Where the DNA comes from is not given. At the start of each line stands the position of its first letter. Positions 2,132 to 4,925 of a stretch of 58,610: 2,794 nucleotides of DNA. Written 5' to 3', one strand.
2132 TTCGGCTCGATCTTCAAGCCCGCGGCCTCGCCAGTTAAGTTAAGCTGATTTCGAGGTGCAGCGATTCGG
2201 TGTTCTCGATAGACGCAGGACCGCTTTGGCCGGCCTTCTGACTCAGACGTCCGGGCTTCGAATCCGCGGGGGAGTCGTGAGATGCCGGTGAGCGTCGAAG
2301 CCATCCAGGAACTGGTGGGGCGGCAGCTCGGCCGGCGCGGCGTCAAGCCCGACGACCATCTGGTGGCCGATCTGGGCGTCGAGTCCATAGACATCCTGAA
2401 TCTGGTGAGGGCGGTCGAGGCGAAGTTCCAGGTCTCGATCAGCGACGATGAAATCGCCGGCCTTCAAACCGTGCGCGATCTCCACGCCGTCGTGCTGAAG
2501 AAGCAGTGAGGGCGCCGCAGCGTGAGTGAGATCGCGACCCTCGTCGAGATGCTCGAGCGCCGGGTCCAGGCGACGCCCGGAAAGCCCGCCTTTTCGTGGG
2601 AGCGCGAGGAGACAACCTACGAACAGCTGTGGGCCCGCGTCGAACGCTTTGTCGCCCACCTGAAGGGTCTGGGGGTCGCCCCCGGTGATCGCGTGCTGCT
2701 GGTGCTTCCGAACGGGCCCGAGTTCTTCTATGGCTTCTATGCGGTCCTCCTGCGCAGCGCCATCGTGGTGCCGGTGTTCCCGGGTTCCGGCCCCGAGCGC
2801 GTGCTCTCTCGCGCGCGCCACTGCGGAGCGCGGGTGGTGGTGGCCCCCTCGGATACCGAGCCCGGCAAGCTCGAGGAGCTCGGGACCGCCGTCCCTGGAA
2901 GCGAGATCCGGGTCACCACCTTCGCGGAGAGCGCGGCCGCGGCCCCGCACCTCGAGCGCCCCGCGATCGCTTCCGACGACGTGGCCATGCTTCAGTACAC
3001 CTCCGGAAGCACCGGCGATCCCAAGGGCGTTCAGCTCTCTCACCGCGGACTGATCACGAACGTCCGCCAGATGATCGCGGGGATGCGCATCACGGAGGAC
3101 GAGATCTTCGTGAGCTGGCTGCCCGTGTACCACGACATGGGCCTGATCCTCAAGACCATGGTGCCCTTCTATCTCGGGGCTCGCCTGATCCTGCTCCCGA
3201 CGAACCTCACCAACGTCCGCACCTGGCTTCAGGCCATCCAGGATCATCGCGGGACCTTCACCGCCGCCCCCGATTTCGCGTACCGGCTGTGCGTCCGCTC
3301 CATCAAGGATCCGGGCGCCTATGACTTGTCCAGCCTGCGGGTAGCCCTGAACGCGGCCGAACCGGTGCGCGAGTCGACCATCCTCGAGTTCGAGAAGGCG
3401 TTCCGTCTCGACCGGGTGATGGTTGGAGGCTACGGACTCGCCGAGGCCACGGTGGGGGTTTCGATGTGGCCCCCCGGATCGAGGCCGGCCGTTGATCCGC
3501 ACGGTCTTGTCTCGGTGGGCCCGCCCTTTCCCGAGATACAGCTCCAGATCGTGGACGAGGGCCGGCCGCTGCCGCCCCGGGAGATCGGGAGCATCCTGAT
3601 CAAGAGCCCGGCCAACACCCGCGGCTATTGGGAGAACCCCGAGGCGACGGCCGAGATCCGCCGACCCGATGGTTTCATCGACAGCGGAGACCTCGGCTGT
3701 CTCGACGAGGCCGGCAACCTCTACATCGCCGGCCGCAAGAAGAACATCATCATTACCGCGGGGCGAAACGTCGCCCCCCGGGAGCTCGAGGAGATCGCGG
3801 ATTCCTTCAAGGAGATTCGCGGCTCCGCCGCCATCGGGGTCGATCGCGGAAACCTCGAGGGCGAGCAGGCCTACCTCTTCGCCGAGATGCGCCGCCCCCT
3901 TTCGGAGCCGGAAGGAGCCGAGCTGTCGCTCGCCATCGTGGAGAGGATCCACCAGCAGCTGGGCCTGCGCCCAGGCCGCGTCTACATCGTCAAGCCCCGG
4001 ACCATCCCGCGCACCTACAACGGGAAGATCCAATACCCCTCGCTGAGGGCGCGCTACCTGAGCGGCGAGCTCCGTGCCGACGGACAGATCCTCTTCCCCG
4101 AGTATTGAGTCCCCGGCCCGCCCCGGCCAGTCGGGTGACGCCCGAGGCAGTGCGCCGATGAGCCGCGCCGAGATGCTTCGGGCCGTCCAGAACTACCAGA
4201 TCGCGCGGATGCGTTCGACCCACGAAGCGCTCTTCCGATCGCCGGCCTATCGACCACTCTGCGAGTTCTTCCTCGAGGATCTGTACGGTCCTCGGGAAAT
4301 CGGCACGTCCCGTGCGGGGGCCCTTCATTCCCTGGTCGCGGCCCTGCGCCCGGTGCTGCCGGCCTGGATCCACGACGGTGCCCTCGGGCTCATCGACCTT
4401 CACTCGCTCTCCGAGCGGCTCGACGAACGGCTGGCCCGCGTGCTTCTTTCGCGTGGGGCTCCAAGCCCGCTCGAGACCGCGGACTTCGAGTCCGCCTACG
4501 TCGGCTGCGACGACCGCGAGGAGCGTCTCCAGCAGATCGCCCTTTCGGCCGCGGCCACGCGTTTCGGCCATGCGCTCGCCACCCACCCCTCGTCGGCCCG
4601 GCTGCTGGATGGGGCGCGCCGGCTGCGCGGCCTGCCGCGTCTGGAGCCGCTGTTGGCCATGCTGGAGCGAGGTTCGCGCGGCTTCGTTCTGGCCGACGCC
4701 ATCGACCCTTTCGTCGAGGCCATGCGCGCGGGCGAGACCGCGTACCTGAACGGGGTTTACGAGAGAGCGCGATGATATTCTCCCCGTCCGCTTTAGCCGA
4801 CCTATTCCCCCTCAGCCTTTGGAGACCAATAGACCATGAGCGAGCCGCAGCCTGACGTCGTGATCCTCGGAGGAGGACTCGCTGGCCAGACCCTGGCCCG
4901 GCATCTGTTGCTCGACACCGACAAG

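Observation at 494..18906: Atypical type II PKS-like (KS/CLF) lipid cluster with halogenase, carotenoid-type oxygenase, CrtI-type flavoenzyme and an HMG-CoA-reductase homologue, but no KR/DH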

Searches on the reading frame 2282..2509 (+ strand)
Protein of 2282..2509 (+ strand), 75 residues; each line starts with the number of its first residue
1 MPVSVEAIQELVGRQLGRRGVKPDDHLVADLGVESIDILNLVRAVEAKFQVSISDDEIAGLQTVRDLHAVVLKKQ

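Call 3: search_protein_families(library=pfam, proteins=[window:2282-2509:+], max_evalue=0.001)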
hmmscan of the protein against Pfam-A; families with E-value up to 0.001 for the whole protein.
window:2282-2509:+ (75 aa): 1 family
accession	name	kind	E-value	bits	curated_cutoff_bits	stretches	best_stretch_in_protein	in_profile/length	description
PF00550.31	PP-binding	-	3.3e-12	46.9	20.8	1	6-67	1-63/67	Phosphopantetheine attachment site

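Call 69: search_protein_families(library=ncbifam, proteins=[window:2282-2509:+], max_evalue=0.001)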
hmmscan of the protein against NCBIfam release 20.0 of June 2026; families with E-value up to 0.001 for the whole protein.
window:2282-2509:+ (75 aa): 14 families
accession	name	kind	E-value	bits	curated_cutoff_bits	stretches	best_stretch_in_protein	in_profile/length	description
NF002148.0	PRK00982.1-2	subfamily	8.8e-13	47.9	71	1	5-74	6-77/79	acyl carrier protein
TIGR00517.1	acyl_carrier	equivalog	5e-11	42.3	70.45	1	5-67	5-69/77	acyl carrier protein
NF002150.0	PRK00982.1-4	subfamily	9.5e-11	41.8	66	1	8-75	10-79/80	acyl carrier protein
NF002147.0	PRK00982.1-1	equivalog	1.7e-10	40.6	84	1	8-73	16-79/83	acyl carrier protein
NF002149.0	PRK00982.1-3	equivalog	4.1e-09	36.3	106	1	7-66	7-68/78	acyl carrier protein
NF006031.0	PRK08172.1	equivalog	7.3e-09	36.2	76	1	21-73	24-76/82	acyl carrier protein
NF009104.0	PRK12449.1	equivalog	1e-08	35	70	1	6-72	8-76/80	acyl carrier protein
NF002151.0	PRK00982.1-5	equivalog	3.9e-08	33.3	92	1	20-67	22-69/78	acyl carrier protein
NF040636.1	AcpM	exception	5.2e-08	32.8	146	1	18-71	22-75/93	meromycolate extension acyl carrier protein AcpM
NF058660.1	cispen_ACP_AmcB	equivalog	5.6e-07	29.6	80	1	20-74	22-78/80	cispentacin biosynthesis acyl carrier protein AmcB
NF004533.0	PRK05883.1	equivalog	1.4e-05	24.8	72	1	20-74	42-96/100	acyl carrier protein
NF005079.0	PRK06508.1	equivalog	4.2e-05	23.9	83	1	16-54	18-56/93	acyl carrier protein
NF003757.0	PRK05350.1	equivalog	0.00021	21.4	65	1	19-71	24-76/83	acyl carrier protein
NF005798.0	PRK07639.1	equivalog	0.00078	19.8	100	1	25-68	30-75/91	petrobactin biosynthesis protein AsbD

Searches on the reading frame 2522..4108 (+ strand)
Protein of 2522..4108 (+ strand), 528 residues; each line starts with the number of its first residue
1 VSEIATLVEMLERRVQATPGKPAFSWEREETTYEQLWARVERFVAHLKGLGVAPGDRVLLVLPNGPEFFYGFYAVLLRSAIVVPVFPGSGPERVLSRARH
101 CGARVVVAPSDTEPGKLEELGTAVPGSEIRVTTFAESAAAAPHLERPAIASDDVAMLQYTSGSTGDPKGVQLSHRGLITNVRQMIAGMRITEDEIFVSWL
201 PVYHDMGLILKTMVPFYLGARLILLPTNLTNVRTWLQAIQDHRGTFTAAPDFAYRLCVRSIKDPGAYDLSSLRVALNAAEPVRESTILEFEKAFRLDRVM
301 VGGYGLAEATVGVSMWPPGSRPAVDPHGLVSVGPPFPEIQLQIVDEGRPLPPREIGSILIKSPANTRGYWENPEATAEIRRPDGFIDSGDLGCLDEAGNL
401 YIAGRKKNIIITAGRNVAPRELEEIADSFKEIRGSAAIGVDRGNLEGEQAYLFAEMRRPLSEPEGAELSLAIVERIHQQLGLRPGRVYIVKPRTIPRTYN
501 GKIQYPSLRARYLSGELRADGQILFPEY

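Call 3: search_protein_families(library=pfam, proteins=[window:2522-4108:+], max_evalue=0.001)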
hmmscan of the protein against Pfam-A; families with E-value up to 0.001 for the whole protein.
window:2522-4108:+ (528 aa): 1 family
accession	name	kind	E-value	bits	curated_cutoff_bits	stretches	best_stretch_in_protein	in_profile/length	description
PF00501.34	AMP-binding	-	6.2e-86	289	29.9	1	11-370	1-384/384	AMP-binding enzyme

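Call 5: search_protein_families(library=ncbifam, proteins=[window:2522-4108:+], max_evalue=0.001)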
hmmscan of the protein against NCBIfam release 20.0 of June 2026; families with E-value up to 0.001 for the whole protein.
window:2522-4108:+ (528 aa): 107 families (the best 25 are shown)
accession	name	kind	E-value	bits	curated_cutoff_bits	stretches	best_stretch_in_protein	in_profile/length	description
NF005850.0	PRK07768.1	subfamily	1.5e-86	290.8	572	1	123-505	124-536/545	long-chain-fatty-acid--CoA ligase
NF004837.0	PRK06187.1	subfamily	4.4e-80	269.4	476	1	4-517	7-527/531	long-chain-fatty-acid--CoA ligase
NF006624.1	PRK09192.1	subfamily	1.4e-77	261.4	600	2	6-319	17-347/567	fatty acyl-AMP ligase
NF004282.0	PRK05691.1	subfamily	5.2e-71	238.5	4090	1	5-519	9-565/4334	non-ribosomal peptide synthase/polyketide synthase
NF004114.0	PRK05605.1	equivalog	1.4e-70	238.3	766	2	141-443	210-506/575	long-chain-fatty-acid--CoA ligase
NF009124.0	PRK12476.1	subfamily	7.3e-57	192.9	922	2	29-324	67-375/612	fatty acyl-AMP ligase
NF005702.0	PRK07514.1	subfamily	1e-56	192.4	558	1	6-512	4-500/506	malonyl-CoA synthase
NF004509.1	PRK05850.1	subfamily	4e-56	190.5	775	1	28-516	35-572/578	fatty-acid--AMP ligase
NF004510.0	PRK05851.1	equivalog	4.8e-56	190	621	1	96-504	102-512/525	long-chain-fatty acid--ACP ligase MbtM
TIGR01733.1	AA-adenyl-dom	subfamily_domain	1.4e-54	185.5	317.4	1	32-434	1-406/409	amino acid adenylation domain-containing protein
NF038339.3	FAAL_FadD32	equivalog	2.8e-53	181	975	2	27-315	45-350/625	long-chain-fatty-acid--AMP ligase FadD32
NF006181.0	PRK08314.1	subfamily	9.6e-53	179.3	705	2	129-453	181-498/563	long-chain-fatty-acid--CoA ligase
NF005463.0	PRK07059.1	subfamily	1.5e-52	178.7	869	2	138-455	190-505/557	long-chain-fatty-acid--CoA ligase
NF006182.0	PRK08316.1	subfamily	1.8e-52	178.5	663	1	5-513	11-518/523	fatty acyl-CoA synthetase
NF006523.0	PRK08974.1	equivalog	2.6e-52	177.7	884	2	146-453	200-500/561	long-chain-fatty-acid--CoA ligase FadD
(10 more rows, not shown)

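Call 97: search_solved_structures(query=window:2522-4108:+, max_evalue=1e-20)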
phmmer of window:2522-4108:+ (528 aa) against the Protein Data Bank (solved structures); distinct sequences matched with E-value up to 1e-20: 114 (the best 60 are shown).
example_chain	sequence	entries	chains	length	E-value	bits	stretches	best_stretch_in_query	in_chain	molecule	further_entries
7r7f_A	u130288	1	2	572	1.2e-65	225.8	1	3-314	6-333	Polyketide synthase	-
7r7e_A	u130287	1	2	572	1.3e-65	225.7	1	3-314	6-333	Polyketide synthase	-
7r7g_A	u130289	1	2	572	5.7e-65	223.5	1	3-314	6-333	Polyketide synthase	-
3kxw_A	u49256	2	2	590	3.8e-59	204.3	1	6-321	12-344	Saframycin Mx1 synthetase B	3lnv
3pbk_A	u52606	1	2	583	9.8e-54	186.4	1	6-319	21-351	Fatty Acyl-Adenylate Ligase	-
6mfz_A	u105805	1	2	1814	1.7e-50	175.7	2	7-509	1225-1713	Linear gramicidin synthase subunit A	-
9be3_A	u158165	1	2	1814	1.7e-50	175.7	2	7-509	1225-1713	Linear gramicidin synthase subunit A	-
9be4_A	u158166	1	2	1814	1.7e-50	175.7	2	7-509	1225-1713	Linear gramicidin synthase subunit A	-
9meh_A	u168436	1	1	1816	1.7e-50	175.7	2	7-509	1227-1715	Linear gramicidin synthase subunit A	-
6mfy_A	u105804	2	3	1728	2.1e-50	175.4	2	7-506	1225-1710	Linear gramicidin synthase subunit A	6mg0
4r0m_B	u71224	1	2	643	3.3e-47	164.9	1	33-515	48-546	McyG protein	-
6ulx_A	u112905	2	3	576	6.2e-46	160.7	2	6-290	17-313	Amino acid adenylation domain-containing protein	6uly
6ulw_A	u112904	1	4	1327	3.7e-45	158.1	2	6-290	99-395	Amino acid adenylation domain-containing protein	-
5d6j_A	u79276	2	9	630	5.6e-42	147.6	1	30-324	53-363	Acyl-CoA synthase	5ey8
5icr_A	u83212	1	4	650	6.2e-42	147.5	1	30-324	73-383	Acyl-CoA synthase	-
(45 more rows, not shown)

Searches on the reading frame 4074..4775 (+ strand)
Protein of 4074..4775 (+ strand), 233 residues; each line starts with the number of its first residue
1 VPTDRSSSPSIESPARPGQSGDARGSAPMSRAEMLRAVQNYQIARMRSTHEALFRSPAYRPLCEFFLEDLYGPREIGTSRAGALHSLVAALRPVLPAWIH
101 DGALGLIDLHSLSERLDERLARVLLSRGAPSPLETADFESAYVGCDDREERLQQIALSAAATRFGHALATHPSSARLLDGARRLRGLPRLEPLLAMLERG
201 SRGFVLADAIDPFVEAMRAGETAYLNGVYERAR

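Call 3: search_protein_families(library=pfam, proteins=[window:4074-4775:+], max_evalue=0.001)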
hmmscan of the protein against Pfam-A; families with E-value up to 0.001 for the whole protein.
window:4074-4775:+ (233 aa): 0 families

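Call 5: search_protein_families(library=ncbifam, proteins=[window:4074-4775:+], max_evalue=0.001)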
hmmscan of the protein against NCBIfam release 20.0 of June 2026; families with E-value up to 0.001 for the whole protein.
window:4074-4775:+ (233 aa): 1 family
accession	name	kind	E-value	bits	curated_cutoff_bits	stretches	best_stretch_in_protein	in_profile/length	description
NF047641.1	FFLEE_fam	subfamily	2.2e-37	128.6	55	1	33-229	3-197/198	FFLEELY motif protein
